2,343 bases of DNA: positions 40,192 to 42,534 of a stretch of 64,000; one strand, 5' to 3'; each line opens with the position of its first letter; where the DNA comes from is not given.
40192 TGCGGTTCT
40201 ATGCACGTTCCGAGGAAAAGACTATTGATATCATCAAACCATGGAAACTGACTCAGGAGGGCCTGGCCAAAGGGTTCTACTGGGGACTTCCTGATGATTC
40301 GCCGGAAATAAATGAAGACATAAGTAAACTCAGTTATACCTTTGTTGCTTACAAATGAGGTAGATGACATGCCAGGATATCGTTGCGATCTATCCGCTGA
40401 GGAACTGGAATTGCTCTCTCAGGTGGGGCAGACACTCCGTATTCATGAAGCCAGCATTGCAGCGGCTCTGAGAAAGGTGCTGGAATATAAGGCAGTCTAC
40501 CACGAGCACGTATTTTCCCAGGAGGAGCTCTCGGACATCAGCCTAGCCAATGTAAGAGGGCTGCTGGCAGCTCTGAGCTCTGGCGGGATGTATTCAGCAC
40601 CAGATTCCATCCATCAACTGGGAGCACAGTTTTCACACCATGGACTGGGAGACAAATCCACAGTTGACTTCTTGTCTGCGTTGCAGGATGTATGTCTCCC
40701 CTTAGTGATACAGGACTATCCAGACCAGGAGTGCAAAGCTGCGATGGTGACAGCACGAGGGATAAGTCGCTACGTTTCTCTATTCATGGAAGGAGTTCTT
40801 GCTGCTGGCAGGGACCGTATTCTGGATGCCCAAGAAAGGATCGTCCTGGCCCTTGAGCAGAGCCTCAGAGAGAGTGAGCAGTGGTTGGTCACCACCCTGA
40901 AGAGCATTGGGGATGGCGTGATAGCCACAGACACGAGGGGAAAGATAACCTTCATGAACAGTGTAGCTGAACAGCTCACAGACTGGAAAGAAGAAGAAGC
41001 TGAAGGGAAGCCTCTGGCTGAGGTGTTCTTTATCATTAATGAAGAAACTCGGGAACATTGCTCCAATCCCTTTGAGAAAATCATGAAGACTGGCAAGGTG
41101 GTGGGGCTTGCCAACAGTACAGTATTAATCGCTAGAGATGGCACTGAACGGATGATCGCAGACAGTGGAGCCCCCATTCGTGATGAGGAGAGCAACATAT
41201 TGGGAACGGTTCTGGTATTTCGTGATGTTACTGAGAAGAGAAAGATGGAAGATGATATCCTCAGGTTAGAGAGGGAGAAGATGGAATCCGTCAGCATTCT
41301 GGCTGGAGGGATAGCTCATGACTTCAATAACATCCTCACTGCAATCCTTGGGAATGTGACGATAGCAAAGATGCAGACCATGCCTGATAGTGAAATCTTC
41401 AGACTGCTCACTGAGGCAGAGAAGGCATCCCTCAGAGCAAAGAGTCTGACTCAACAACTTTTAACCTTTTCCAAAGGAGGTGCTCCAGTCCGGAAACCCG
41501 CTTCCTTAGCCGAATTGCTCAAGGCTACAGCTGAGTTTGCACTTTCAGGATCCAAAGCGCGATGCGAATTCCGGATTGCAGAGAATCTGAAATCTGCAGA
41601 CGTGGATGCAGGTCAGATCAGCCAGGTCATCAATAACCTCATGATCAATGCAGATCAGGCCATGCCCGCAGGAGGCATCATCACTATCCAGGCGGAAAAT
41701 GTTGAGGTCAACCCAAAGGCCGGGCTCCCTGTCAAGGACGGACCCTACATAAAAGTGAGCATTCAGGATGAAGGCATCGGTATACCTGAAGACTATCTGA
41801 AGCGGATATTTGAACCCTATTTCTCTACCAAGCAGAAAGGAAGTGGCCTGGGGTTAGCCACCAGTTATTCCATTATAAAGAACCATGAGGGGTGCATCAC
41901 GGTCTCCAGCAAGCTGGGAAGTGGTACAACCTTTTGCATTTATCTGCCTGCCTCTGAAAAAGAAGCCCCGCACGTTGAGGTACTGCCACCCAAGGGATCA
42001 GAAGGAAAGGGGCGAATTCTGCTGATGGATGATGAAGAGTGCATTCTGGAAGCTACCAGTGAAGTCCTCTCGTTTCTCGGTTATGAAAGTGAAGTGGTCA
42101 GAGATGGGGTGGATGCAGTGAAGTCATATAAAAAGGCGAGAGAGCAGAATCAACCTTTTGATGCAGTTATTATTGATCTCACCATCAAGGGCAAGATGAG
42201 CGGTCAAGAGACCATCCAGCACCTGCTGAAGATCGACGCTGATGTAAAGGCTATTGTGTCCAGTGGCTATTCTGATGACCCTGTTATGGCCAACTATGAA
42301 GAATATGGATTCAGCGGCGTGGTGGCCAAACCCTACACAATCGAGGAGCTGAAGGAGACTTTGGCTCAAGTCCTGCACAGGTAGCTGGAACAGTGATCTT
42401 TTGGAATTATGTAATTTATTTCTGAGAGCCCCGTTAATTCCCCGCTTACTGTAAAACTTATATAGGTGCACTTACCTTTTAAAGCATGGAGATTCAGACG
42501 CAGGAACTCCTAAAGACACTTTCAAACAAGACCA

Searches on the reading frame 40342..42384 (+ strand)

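Call 80: search_protein_families(library=pfam, proteins=[window:40342-42384:+], max_evalue=0.00001)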
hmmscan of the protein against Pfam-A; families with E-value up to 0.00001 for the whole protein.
window:40342-42384:+ (680 aa): 6 families
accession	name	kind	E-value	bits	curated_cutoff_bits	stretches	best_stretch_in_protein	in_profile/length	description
PF02518.31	HATPase_c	-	4.1e-22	79.2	26.4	1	422-538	2-110/111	Histidine kinase-, DNA gyrase B-, and HSP90-like ATPase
PF00989.32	PAS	-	3.5e-15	56.4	22.6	1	184-296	5-113/113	PAS fold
PF00072.30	Response_reg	-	9.7e-15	55.1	30.2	1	559-674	1-110/111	Response regulator receiver domain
PF08448.16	PAS_4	-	1.8e-11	44.7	23.1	1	186-300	1-109/110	PAS fold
PF13426.13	PAS_9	-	3.6e-11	43.7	27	1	191-298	2-103/103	PAS domain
PF00512.31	HisKA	-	9.5e-08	32.4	26.9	1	320-380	5-64/66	His Kinase A (phospho-acceptor) domain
